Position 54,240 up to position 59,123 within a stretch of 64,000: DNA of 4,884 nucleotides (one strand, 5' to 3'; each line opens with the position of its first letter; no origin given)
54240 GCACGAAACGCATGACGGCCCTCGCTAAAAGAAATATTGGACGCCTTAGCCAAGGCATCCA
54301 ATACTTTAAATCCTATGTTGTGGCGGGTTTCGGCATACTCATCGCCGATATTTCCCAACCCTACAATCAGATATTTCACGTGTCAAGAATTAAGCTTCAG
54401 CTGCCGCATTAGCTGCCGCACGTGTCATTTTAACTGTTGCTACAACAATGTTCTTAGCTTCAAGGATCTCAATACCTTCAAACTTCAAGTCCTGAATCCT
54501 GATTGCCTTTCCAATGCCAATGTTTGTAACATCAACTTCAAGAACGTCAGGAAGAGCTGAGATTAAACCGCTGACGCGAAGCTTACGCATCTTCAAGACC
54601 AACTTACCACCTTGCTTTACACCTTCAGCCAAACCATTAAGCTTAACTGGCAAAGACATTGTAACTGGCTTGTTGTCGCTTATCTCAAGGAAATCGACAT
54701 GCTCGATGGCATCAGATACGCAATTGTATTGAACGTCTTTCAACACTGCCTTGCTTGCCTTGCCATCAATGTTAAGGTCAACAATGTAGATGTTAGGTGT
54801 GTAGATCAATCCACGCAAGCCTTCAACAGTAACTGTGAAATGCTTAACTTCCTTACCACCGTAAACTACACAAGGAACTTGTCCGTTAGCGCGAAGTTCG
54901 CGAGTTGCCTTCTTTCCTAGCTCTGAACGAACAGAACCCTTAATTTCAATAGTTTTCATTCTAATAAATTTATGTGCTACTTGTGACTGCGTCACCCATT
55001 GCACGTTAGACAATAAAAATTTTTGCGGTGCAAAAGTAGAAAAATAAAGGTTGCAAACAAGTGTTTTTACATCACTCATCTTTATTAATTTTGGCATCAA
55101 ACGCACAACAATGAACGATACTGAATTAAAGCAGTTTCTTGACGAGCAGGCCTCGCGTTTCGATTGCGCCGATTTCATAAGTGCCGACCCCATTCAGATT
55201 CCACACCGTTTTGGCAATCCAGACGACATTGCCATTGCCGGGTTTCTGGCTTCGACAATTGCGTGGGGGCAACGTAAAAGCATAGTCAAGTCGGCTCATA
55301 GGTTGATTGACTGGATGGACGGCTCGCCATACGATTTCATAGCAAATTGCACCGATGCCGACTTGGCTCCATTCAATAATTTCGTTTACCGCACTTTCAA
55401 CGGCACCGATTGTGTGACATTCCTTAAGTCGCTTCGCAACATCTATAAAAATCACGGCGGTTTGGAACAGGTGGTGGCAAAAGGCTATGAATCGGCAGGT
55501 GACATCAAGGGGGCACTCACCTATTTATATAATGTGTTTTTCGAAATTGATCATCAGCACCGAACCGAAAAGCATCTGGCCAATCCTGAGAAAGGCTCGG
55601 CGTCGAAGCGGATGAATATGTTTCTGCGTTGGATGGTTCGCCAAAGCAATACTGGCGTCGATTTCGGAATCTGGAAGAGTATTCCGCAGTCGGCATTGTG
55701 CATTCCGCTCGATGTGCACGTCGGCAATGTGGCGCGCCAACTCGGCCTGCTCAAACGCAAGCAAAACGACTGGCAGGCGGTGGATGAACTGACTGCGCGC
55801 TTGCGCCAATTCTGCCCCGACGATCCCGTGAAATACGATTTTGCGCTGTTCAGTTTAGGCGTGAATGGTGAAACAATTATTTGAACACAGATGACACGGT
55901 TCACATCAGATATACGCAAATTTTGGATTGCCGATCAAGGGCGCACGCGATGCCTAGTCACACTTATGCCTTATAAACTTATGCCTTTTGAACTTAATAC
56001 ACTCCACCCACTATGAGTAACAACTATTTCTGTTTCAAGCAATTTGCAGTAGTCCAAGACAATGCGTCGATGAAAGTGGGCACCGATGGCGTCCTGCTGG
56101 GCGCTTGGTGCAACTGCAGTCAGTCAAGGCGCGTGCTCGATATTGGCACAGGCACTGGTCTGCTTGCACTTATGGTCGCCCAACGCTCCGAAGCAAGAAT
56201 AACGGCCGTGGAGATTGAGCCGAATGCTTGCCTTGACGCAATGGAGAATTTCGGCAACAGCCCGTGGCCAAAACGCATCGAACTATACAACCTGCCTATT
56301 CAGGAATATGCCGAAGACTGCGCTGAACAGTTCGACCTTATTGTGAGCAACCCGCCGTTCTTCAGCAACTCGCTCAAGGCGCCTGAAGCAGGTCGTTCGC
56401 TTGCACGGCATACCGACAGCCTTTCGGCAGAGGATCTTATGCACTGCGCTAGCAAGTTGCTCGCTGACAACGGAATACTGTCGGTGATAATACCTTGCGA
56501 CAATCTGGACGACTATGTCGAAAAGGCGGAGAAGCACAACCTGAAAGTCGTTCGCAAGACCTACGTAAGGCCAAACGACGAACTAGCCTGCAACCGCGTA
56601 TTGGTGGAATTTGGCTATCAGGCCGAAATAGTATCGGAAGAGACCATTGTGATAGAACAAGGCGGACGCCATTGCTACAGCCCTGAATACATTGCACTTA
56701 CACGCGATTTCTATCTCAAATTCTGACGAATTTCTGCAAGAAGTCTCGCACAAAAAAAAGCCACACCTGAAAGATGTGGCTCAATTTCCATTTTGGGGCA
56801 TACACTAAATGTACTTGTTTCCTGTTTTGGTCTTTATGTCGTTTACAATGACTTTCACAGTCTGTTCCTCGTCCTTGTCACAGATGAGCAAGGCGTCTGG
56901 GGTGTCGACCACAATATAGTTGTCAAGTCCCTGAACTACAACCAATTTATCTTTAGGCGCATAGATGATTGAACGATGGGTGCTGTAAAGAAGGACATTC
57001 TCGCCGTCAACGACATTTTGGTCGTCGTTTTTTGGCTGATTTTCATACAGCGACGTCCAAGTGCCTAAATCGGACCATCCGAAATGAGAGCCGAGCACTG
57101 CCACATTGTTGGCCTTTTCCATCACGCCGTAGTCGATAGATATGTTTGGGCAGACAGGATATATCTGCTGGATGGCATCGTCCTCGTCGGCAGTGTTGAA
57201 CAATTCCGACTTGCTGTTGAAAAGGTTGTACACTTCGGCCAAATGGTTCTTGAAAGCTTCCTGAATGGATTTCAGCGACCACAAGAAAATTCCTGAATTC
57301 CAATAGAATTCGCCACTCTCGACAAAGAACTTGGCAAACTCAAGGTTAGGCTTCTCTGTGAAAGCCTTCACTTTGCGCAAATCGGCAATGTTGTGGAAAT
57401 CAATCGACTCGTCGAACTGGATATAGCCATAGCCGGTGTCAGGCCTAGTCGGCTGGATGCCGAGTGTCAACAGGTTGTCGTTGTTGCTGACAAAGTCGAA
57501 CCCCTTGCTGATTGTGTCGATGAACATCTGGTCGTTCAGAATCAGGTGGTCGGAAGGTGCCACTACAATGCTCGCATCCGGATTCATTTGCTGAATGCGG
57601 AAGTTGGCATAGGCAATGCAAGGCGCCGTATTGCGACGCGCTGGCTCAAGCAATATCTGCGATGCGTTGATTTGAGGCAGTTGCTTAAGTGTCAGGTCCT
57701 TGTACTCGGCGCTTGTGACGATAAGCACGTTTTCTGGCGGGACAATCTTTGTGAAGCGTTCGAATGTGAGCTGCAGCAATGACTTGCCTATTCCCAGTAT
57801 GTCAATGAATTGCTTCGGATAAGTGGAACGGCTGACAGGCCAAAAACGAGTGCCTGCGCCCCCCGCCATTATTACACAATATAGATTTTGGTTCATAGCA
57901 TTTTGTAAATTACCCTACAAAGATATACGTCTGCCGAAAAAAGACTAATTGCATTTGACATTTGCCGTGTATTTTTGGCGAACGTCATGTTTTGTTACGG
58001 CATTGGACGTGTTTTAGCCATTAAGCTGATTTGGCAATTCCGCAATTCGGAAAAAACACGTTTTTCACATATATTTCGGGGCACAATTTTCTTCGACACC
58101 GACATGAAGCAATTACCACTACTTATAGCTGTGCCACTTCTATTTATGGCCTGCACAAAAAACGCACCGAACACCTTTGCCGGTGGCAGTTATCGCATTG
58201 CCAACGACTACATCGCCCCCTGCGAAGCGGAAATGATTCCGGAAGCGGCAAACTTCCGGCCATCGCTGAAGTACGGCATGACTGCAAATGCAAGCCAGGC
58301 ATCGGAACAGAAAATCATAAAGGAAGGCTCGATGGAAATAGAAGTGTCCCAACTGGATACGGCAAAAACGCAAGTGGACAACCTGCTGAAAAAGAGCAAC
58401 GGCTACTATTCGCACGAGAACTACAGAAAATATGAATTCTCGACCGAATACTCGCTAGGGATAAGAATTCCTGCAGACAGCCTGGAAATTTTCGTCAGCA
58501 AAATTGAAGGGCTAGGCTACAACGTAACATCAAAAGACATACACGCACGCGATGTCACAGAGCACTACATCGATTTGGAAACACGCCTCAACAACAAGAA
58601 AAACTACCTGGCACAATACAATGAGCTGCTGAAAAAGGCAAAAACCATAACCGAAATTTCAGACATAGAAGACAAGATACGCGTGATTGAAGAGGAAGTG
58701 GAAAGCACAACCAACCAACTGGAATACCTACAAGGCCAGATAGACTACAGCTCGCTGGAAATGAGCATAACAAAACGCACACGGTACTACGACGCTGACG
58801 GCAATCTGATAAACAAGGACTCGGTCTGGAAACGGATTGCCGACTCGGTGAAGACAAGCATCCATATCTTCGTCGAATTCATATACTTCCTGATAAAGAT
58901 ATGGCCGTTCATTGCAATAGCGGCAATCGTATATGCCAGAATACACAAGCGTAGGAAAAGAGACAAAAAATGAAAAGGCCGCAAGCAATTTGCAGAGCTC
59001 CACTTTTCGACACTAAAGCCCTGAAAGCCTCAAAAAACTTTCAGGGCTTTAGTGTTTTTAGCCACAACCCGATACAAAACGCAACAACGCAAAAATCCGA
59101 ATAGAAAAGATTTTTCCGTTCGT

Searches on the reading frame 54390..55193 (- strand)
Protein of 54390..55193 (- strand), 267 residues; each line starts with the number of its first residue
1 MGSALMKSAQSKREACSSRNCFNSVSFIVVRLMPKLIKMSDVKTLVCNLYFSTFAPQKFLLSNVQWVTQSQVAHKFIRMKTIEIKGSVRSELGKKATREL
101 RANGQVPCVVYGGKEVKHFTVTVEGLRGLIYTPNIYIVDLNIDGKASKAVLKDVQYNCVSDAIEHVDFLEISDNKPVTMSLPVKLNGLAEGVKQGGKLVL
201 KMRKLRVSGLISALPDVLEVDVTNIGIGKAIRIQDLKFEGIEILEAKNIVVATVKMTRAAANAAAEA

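Call 54: search_protein_families(library=ncbifam, proteins=[window:54390-55193:-], max_evalue=1e-8)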
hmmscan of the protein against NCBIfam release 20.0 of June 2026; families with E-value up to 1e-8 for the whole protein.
window:54390-55193:- (267 aa): 17 families
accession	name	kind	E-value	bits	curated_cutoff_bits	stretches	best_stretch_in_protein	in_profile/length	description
NF004132.0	PRK05618.2-2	equivalog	9.4e-75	250.6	225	1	79-266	1-189/193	50S ribosomal protein L25/general stress protein Ctc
NF004136.0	PRK05618.3-2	equivalog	3.2e-41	141.1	212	1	79-266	1-192/202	50S ribosomal protein L25/general stress protein Ctc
NF004139.0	PRK05618.4-2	equivalog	5e-40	137.1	195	1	82-263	3-193/202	50S ribosomal protein L25/general stress protein Ctc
TIGR00731.1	bL25_bact_ctc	equivalog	2.3e-37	128.4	73.1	1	85-254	2-174/176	50S ribosomal protein L25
NF004128.0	PRK05618.1-2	equivalog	4.8e-37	127.7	174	1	80-265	3-195/210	50S ribosomal protein L25/general stress protein Ctc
NF004137.0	PRK05618.3-3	equivalog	1.5e-35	123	270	1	79-265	1-191/241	50S ribosomal protein L25/general stress protein Ctc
NF004129.0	PRK05618.1-4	equivalog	1.1e-34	119.6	164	1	84-255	2-175/178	50S ribosomal protein L25/general stress protein Ctc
NF004130.0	PRK05618.1-5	equivalog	1e-33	116.6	199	1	80-265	2-197/212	50S ribosomal protein L25/general stress protein Ctc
NF004133.0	PRK05618.2-4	equivalog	7.9e-33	113.7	197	1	85-263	6-187/210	50S ribosomal protein L25/general stress protein Ctc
NF004135.0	PRK05618.3-1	equivalog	3.1e-30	105.2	222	1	87-255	10-185/190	50S ribosomal protein L25/general stress protein Ctc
NF004131.0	PRK05618.2-1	equivalog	5.3e-29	101.2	189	1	79-265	3-189/207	50S ribosomal protein L25/general stress protein Ctc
NF004140.0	PRK05618.4-3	equivalog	1.4e-26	93.2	270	1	79-256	1-181/197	50S ribosomal protein L25/general stress protein Ctc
NF004141.0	PRK05618.4-4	equivalog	1.3e-20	73.7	309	1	79-265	1-190/201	50S ribosomal protein L25/general stress protein Ctc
NF004134.0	PRK05618.2-5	equivalog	2.9e-20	72.7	316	1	95-264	16-189/217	50S ribosomal protein L25/general stress protein Ctc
NF004138.0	PRK05618.4-1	equivalog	1.1e-19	71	360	1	81-255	6-188/203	50S ribosomal protein L25/general stress protein Ctc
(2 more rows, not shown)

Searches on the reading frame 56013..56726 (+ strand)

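Call 54: search_protein_families(library=ncbifam, proteins=[window:56013-56726:+], max_evalue=1e-8)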
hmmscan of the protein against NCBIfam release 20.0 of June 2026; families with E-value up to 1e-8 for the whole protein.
window:56013-56726:+ (237 aa): 10 families
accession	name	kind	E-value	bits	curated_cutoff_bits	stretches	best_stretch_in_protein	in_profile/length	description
NF047853.1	tRm6a37MtseTrmN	equivalog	4e-71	239.6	350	1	3-236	9-243/244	tRNA(1)(Val) (adenine(37)-N(6))-methyltransferase TrmN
TIGR03534.1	RF_mod_PrmC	equivalog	1.3e-14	54.3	199.1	1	36-167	87-226/253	peptide chain release factor N(5)-glutamine methyltransferase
TIGR03533.1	L3_gln_methyl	equivalog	8.1e-11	41.8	229.7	1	31-157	115-248/284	50S ribosomal protein L3 N(5)-glutamine methyltransferase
NF043040.1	corrin_prot_MT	hypoth_equivalog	9.6e-11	41.5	180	1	37-113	41-117/216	corrinoid protein-associated methyltransferase CpaM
NF011529.0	PRK14968.1-3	equivalog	1.1e-10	41.2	162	1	25-118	22-110/198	putative methyltransferase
TIGR00536.1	hemK_fam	subfamily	1.2e-10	41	115.5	1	39-119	116-195/286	HemK family protein methyltransferase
TIGR00537.1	hemK_rel_arch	hypoth_equivalog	1.1e-09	38.2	87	0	25-119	7-95/179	HemK2/MTQ2 family protein methyltransferase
NF011527.0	PRK14968.1-1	equivalog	1.5e-09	37.8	242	0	34-118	31-105/192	putative methyltransferase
NF001785.0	PRK00517.2-2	equivalog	3.2e-09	36.4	188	1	37-113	145-218/282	50S ribosomal protein L11 methyltransferase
NF011530.0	PRK14968.1-4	equivalog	8.3e-09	35.1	243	0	32-118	34-111/202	putative methyltransferase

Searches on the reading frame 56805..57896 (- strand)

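Call 54: search_protein_families(library=ncbifam, proteins=[window:56805-57896:-], max_evalue=1e-8)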
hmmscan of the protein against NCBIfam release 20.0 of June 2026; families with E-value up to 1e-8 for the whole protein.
window:56805-57896:- (363 aa): 2 families
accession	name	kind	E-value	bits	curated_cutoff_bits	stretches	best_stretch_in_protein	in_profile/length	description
TIGR01479.1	GMP_PMI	equivalog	6.3e-92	308.8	372.95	1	6-359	2-350/467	mannose-1-phosphate guanylyltransferase/mannose-6-phosphate isomerase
NF012004.0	PRK15460.1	equivalog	8.7e-71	239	859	1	3-357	4-358/478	mannose-1-phosphate guanyltransferase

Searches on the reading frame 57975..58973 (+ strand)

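Call 54: search_protein_families(library=ncbifam, proteins=[window:57975-58973:+], max_evalue=1e-8)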
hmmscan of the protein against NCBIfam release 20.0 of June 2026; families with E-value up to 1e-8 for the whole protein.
window:57975-58973:+ (332 aa): 0 families

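Call 79: search_protein_families(library=pfam, proteins=[window:57975-58973:+], max_evalue=0.001)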
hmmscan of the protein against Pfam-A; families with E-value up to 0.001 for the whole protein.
window:57975-58973:+ (332 aa): 1 family
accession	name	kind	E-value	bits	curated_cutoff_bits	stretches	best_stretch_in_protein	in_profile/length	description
PF14257.11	DUF4349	-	1.4e-46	159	27.7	1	112-320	1-209/213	Domain of unknown function (DUF4349)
